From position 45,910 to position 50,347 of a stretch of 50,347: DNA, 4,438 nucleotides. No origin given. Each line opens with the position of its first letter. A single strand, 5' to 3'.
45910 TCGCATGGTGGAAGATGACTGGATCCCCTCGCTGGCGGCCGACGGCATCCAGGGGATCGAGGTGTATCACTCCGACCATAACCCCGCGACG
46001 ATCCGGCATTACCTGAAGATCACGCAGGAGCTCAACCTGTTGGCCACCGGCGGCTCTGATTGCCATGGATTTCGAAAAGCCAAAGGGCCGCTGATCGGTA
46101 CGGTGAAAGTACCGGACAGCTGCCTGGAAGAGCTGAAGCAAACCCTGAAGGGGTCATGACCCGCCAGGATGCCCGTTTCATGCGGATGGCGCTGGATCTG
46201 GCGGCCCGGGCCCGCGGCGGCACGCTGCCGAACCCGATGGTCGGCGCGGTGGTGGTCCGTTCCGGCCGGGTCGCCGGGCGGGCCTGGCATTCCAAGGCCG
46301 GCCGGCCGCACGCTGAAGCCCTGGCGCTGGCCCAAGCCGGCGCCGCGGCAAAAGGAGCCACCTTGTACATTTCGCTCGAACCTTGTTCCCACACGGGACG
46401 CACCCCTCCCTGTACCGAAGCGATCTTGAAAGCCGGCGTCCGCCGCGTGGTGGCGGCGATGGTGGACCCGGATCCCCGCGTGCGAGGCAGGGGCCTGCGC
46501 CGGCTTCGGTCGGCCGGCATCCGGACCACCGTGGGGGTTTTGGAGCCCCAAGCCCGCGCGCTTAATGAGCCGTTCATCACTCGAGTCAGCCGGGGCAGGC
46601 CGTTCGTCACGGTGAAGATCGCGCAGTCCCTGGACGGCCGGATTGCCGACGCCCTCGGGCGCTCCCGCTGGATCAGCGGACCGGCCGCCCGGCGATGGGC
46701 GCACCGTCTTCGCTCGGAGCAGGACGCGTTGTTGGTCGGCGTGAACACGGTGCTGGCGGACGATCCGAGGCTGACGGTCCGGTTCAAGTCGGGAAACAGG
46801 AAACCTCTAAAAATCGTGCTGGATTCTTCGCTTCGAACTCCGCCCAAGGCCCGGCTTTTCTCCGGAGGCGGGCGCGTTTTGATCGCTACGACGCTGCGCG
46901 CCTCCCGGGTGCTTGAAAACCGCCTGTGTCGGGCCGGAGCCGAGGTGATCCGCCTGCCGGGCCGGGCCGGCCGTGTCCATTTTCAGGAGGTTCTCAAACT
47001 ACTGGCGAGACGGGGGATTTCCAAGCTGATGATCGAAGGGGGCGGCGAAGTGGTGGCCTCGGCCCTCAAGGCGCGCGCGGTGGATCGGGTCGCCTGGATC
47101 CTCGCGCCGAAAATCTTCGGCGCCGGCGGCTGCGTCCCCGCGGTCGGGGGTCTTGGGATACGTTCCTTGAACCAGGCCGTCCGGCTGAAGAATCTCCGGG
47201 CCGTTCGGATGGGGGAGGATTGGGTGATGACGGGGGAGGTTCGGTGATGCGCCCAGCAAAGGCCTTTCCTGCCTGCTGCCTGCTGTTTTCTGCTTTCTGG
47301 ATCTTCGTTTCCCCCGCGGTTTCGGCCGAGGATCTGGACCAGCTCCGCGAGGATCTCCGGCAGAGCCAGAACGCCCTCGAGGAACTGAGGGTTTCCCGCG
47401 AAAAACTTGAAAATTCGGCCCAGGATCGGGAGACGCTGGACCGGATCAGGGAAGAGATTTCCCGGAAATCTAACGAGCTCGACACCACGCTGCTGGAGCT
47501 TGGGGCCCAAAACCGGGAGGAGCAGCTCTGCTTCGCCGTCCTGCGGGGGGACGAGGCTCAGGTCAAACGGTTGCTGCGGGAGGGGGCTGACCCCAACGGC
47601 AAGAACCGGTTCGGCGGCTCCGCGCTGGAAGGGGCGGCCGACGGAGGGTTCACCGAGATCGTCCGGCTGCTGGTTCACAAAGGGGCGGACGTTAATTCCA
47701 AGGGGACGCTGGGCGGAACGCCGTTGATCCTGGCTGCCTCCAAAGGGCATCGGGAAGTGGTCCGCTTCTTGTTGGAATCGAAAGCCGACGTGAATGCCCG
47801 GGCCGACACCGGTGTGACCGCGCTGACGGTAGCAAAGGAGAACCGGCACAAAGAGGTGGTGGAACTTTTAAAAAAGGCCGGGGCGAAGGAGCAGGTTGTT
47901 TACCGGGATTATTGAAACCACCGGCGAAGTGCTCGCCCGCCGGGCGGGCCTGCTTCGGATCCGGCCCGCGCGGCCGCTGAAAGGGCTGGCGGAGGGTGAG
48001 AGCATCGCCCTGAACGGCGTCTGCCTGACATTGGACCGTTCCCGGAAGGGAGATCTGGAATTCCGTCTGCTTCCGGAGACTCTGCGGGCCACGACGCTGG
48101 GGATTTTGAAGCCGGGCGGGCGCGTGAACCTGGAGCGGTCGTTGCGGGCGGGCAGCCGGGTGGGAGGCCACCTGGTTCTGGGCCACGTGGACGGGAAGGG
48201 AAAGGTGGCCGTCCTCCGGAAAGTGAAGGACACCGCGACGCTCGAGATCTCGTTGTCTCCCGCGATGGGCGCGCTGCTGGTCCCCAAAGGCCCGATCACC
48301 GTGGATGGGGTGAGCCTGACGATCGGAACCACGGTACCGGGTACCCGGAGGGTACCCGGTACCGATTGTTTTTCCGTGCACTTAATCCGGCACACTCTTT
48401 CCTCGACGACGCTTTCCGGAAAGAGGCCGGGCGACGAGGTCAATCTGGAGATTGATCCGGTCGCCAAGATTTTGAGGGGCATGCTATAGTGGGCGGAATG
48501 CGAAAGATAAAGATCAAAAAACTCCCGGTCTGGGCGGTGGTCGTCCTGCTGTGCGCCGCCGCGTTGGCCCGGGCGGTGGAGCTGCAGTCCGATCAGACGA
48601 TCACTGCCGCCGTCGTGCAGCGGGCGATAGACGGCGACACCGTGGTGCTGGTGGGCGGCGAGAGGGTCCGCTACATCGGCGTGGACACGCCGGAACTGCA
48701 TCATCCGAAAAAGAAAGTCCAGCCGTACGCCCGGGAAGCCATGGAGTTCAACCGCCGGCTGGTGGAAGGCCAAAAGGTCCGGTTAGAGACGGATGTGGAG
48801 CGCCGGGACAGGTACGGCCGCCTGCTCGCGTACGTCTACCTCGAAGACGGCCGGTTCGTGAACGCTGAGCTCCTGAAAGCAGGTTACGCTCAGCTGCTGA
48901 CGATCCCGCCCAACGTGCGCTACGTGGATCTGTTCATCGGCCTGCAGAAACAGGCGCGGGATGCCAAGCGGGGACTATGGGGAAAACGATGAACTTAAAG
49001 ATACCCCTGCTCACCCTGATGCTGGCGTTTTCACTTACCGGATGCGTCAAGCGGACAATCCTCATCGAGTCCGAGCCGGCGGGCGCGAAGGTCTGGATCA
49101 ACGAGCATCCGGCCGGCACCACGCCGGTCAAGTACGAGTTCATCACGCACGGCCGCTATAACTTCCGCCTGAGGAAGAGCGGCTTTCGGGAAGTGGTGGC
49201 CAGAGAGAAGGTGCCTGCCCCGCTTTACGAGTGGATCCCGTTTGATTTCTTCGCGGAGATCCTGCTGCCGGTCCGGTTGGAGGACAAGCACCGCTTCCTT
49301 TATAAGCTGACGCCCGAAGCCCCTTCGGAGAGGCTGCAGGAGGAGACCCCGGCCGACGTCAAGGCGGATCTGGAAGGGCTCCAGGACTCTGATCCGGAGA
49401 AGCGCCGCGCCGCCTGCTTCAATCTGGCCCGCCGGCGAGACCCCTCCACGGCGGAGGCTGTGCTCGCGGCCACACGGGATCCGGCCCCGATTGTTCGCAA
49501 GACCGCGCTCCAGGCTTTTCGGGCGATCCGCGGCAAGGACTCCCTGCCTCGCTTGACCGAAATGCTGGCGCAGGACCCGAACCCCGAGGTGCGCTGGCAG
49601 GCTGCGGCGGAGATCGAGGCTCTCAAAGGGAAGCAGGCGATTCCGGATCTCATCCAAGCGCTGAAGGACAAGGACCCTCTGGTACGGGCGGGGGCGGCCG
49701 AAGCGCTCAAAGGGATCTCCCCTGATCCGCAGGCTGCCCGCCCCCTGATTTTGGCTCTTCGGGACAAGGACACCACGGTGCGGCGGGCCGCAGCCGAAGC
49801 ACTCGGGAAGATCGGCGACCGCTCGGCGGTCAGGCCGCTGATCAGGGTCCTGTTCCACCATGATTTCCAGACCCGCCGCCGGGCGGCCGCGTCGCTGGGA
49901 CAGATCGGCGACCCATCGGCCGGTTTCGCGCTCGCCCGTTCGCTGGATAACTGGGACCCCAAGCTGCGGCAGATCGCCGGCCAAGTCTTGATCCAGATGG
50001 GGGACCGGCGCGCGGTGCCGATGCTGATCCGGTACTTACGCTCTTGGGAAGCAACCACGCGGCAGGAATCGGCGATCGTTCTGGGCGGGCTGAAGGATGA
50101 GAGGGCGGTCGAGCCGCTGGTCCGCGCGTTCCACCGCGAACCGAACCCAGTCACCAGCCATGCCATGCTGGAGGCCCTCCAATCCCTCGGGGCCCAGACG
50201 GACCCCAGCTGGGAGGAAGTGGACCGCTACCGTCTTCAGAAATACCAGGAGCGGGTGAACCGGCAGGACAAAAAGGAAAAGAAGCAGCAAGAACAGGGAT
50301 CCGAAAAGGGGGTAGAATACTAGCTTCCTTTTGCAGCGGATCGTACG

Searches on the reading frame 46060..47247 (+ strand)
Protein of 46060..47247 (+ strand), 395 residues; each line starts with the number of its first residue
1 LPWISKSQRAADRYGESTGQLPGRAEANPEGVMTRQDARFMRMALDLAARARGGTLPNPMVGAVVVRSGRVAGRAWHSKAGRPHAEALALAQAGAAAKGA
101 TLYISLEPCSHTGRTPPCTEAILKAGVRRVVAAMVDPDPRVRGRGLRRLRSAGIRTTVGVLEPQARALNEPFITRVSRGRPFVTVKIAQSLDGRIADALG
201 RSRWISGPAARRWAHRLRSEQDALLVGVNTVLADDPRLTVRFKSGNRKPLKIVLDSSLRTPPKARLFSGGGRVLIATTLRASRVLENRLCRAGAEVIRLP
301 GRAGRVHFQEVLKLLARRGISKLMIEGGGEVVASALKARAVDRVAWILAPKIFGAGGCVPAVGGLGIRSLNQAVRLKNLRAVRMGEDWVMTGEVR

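Call 66: search_protein_families(library=pfam, proteins=[window:46060-47247:+], max_evalue=0.00001)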
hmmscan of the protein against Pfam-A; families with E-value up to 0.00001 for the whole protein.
window:46060-47247:+ (395 aa): 3 families
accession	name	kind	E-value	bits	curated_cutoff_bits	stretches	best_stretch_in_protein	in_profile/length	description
PF01872.23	RibD_C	-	1.2e-51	175.7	24.1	1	181-389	1-196/197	RibD C-terminal domain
PF00383.29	dCMP_cyt_deam_1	-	4.4e-20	71.9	25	1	35-134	2-102/102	Cytidine and deoxycytidylate deaminase zinc-binding region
PF14437.12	MafB19-deam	-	1.5e-10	41.6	27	1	38-143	4-110/142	MafB19-like deaminase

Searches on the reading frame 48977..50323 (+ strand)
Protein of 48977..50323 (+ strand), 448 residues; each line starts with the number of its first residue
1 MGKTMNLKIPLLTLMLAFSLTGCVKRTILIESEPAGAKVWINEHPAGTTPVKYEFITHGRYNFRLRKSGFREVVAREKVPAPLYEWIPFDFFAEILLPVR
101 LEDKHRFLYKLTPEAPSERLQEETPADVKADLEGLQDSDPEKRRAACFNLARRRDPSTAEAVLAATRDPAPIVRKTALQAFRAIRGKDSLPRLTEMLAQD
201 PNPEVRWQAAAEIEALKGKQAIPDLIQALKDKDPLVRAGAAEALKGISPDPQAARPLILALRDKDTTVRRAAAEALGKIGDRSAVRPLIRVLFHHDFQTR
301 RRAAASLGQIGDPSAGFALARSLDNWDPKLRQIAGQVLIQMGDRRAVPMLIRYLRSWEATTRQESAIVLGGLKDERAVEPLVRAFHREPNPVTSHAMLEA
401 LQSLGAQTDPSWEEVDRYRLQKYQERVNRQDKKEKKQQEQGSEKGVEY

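Call 66: search_protein_families(library=pfam, proteins=[window:48977-50323:+], max_evalue=0.00001)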
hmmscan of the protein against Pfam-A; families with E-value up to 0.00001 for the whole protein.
window:48977-50323:+ (448 aa): 7 families
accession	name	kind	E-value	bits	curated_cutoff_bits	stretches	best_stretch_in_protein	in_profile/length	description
PF13646.12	HEAT_2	-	6.2e-53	177.5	27.7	4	132-212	5-86/88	HEAT repeats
PF02985.28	HEAT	-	2e-26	89.9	23.5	0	256-280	3-28/31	HEAT repeat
PF03130.22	HEAT_PBS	-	3.1e-24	83.1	20.9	0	268-293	1-26/27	PBS lyase HEAT-like repeat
PF13513.12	HEAT_EZ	-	6.8e-12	46.1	27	0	251-279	27-55/55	HEAT-like repeat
PF00514.29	Arm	-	1.1e-10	41.6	20.6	0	284-310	13-39/41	Armadillo/beta-catenin-like repeat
PF08308.17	PEGA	-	2.5e-10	40.6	20.8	1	27-76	3-52/71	PEGA domain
PF12717.13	Cnd1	-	1.4e-06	28.9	26.4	0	162-216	26-85/162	non-SMC mitotic condensation complex subunit 1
